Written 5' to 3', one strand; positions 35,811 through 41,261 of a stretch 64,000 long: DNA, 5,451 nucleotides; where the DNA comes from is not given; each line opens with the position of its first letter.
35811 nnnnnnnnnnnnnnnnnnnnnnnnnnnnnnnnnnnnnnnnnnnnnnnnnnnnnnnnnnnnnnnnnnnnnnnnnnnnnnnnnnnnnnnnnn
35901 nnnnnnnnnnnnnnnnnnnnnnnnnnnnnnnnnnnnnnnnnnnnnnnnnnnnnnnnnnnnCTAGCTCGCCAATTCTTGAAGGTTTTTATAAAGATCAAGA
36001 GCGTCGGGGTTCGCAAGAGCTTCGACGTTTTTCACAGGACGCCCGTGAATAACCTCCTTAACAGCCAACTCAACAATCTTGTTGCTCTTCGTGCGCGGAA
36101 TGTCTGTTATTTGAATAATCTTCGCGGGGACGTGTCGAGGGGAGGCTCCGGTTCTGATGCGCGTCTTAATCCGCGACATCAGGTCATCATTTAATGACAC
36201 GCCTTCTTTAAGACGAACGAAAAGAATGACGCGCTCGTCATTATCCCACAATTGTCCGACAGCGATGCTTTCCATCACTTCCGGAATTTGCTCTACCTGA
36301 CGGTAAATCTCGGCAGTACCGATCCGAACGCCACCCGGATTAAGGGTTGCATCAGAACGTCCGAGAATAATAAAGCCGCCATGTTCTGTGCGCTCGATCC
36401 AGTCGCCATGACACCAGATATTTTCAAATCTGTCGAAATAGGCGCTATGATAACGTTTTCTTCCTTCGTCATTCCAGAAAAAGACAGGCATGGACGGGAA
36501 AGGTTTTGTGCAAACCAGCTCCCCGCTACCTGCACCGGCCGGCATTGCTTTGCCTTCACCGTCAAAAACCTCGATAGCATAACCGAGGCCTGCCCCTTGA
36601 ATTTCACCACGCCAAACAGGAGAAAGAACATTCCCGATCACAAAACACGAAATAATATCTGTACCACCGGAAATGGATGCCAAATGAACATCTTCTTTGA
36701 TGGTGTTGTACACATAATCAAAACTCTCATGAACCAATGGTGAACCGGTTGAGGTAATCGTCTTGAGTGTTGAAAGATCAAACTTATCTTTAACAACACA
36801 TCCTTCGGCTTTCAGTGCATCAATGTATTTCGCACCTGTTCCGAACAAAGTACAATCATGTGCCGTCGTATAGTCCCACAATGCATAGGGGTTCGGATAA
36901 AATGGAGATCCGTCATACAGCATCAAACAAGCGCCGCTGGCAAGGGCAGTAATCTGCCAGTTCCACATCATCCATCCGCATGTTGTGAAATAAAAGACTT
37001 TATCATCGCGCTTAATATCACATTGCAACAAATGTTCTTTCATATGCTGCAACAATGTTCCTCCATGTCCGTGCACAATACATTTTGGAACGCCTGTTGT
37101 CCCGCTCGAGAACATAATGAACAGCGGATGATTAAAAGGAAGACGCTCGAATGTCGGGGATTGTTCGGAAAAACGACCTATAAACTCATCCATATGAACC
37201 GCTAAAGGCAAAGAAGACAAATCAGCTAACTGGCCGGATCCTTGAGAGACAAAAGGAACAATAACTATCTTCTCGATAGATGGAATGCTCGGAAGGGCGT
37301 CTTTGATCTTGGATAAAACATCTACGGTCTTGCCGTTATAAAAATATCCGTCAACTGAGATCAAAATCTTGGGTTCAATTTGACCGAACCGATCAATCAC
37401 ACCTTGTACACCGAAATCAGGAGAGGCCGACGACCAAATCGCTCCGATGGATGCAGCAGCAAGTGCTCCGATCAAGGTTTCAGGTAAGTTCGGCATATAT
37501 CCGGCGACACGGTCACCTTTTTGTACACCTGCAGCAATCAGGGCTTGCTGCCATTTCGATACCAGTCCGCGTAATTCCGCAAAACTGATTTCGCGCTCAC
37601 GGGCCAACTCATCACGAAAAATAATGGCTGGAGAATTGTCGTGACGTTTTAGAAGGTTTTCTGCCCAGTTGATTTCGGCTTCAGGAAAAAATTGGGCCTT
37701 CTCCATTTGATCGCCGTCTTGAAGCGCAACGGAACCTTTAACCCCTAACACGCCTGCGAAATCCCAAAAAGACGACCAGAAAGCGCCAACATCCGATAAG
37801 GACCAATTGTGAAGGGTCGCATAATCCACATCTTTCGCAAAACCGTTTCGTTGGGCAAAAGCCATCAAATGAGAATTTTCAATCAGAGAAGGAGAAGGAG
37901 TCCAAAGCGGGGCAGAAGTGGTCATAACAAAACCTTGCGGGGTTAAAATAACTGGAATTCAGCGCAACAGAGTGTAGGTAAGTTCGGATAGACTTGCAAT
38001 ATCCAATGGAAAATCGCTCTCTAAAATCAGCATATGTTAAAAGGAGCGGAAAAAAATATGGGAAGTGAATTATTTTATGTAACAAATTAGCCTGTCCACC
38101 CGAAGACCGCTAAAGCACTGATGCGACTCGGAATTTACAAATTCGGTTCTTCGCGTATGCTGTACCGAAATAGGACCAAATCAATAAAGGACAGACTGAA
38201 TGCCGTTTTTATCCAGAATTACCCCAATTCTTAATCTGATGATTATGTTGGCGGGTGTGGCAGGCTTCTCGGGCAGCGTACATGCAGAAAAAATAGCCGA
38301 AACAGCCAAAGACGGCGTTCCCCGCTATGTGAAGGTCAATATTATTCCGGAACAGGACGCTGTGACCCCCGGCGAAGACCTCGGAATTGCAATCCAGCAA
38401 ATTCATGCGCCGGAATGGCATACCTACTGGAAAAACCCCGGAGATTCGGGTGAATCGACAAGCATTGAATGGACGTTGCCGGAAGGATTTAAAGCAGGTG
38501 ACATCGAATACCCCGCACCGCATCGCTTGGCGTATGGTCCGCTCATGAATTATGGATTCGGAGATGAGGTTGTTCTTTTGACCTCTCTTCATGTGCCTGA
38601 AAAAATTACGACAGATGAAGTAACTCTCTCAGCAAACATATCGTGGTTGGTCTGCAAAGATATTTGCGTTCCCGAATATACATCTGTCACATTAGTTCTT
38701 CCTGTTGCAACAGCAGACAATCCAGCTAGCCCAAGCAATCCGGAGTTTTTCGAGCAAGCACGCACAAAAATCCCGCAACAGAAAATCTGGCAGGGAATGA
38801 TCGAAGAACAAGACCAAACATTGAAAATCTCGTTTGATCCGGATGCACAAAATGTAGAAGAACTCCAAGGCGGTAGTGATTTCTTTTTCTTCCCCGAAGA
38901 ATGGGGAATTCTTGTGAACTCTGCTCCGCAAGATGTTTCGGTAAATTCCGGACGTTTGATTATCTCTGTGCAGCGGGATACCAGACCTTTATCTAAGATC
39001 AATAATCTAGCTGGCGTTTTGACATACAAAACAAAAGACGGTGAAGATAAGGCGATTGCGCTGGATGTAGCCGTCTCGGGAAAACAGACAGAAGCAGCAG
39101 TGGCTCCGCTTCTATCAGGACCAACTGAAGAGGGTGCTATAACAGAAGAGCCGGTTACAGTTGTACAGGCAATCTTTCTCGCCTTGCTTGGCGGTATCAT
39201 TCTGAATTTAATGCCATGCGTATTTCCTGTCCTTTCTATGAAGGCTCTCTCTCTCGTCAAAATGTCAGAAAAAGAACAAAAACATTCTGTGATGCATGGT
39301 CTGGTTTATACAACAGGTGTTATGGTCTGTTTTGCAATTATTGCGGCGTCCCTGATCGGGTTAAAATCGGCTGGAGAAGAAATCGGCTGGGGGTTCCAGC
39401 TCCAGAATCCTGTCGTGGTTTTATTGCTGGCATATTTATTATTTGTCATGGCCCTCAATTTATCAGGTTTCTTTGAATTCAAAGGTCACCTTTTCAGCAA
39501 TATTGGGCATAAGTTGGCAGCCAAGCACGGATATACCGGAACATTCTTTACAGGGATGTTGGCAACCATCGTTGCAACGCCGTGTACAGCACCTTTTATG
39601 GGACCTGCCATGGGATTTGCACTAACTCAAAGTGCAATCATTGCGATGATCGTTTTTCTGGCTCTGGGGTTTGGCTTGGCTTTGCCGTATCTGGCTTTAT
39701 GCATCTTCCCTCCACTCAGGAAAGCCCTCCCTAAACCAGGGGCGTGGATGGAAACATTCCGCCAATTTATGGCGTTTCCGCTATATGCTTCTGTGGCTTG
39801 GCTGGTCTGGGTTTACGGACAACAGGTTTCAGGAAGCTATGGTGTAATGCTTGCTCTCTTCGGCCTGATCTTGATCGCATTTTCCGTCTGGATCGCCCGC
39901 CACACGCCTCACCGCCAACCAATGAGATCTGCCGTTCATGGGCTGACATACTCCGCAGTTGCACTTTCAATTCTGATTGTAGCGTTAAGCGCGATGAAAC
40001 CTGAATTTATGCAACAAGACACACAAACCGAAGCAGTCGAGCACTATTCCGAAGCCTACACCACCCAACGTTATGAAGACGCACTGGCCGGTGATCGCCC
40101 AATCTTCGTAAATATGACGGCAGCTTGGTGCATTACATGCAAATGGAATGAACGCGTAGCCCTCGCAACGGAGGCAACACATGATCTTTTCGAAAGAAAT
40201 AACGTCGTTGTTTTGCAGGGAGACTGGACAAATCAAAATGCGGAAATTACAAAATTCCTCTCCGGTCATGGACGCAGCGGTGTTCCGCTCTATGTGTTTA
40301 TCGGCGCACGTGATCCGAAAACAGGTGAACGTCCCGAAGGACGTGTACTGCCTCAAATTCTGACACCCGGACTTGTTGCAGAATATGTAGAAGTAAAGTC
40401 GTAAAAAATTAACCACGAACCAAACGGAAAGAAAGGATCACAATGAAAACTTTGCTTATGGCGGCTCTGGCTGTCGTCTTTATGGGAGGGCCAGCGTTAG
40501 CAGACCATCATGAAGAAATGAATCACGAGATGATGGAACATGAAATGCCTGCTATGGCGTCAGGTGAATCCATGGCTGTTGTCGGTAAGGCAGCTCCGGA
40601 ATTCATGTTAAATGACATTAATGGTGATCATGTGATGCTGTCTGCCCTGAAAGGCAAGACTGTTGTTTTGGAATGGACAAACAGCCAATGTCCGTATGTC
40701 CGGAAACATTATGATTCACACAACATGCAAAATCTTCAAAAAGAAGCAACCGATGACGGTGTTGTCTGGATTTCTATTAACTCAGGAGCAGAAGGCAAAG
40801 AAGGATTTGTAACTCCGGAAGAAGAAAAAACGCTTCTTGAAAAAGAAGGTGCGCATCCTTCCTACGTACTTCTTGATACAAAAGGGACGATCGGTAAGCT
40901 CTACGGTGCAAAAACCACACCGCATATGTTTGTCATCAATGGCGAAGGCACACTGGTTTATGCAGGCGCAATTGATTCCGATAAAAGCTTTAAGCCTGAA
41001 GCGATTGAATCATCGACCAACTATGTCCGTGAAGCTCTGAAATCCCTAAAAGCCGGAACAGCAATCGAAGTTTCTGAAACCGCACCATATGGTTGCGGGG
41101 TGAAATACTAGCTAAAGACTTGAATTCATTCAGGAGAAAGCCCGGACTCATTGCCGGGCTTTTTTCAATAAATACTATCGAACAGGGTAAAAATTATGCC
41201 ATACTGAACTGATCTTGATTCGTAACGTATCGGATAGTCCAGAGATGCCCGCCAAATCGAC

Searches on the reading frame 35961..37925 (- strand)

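Call 15: search_protein_families(library=pfam, proteins=[window:35961-37925:-], max_evalue=0.001)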
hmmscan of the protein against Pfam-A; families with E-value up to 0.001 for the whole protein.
window:35961-37925:- (654 aa): 3 families
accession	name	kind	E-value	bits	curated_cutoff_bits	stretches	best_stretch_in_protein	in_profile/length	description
PF00501.34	AMP-binding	-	2.3e-39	135.7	29.9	1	93-475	6-377/384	AMP-binding enzyme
PF16177.11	ACAS_N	-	0.00035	20.8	27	1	35-90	1-54/55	Acetyl-coenzyme A synthetase N-terminus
PF13193.12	AMP-binding_C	-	0.00037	21.8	24.5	0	547-616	9-76/76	AMP-binding enzyme C-terminal domain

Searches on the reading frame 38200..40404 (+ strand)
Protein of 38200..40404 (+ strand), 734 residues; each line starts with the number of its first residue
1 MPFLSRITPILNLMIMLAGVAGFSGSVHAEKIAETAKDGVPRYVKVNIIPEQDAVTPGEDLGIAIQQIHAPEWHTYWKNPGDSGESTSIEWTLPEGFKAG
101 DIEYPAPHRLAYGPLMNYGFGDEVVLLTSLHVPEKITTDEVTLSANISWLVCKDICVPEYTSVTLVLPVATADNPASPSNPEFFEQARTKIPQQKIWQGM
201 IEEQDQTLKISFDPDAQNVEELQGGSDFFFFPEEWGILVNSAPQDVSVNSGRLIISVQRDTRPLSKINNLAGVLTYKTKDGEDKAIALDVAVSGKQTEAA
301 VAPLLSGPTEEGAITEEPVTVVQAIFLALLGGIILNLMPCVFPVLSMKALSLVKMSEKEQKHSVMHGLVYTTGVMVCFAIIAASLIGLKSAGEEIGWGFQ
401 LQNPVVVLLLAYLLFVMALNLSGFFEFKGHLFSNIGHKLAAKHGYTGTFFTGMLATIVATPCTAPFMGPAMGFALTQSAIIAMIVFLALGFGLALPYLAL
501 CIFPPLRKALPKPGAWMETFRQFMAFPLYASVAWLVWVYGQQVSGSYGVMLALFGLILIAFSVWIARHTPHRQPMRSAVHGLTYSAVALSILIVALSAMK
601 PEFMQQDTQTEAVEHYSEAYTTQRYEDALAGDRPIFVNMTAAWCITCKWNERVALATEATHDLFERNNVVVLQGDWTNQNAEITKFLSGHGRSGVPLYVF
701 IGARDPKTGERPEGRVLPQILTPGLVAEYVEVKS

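Call 15: search_protein_families(library=pfam, proteins=[window:38200-40404:+], max_evalue=0.001)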
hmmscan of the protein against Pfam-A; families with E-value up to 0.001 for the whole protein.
window:38200-40404:+ (734 aa): 3 families
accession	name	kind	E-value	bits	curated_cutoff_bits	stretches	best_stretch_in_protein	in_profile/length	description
PF02683.22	DsbD_TM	-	1.1e-18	67.8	27.1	1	324-536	4-215/219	Cytochrome C biogenesis protein transmembrane domain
PF11412.14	DsbD_N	-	4.8e-18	65.8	25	1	47-167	3-118/119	Thiol:disulfide interchange protein DsbD, N-terminal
PF13899.12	Thioredoxin_7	-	2.1e-15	57.1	27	1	624-702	9-82/83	Thioredoxin-like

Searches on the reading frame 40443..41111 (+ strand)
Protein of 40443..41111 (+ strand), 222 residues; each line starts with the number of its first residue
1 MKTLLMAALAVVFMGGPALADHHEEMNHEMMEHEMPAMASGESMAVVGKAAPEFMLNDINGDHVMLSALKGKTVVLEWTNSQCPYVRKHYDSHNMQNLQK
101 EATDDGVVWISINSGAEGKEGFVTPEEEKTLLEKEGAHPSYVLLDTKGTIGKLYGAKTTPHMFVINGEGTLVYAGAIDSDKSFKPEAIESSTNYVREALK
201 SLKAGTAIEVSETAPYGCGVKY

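Call 15: search_protein_families(library=pfam, proteins=[window:40443-41111:+], max_evalue=0.001)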
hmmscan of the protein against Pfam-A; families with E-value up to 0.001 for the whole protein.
window:40443-41111:+ (222 aa): 4 families
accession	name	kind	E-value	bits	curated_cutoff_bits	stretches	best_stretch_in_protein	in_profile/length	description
PF00578.27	AhpC-TSA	-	3.7e-14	53.2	26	1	47-173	1-123/124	AhpC/TSA family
PF08534.16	Redoxin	-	2e-12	47.6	26.6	1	47-180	2-137/148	Redoxin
PF00255.25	GSHPx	-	0.00016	21.6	27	1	54-134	4-81/108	Glutathione peroxidase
PF13098.12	Thioredoxin_2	-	0.0002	22.1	27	1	70-181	4-99/104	Thioredoxin-like domain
